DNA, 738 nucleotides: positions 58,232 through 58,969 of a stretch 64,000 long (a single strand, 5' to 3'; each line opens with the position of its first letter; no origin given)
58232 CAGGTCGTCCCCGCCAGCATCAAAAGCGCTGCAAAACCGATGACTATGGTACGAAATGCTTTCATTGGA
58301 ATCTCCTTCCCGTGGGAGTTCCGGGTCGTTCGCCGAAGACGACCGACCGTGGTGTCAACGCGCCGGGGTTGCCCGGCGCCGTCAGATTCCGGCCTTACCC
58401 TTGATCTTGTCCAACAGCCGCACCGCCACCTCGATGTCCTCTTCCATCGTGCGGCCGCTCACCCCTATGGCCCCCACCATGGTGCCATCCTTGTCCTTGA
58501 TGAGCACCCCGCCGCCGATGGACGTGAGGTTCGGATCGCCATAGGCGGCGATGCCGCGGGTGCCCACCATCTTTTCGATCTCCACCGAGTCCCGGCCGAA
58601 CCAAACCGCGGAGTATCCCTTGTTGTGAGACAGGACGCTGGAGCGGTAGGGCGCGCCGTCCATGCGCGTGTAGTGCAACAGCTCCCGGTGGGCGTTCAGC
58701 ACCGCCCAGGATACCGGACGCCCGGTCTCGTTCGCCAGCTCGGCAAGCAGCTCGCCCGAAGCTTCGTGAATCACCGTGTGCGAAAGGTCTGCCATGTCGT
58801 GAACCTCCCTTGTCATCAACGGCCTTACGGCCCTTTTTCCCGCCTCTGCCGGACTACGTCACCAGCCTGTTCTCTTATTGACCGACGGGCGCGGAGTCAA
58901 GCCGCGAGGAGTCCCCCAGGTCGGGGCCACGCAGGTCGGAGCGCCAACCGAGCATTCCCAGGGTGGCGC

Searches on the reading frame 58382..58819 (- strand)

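Call 45: search_protein_families(library=pfam, proteins=[window:58382-58819:-], max_evalue=0.001)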
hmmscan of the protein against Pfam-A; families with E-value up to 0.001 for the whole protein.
window:58382-58819:- (145 aa): 1 family
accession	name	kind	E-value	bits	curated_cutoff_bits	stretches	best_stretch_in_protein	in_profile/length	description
PF03928.20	HbpS-like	-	4.1e-23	82.3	25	1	22-134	10-125/128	Haem degrading protein HbpS-like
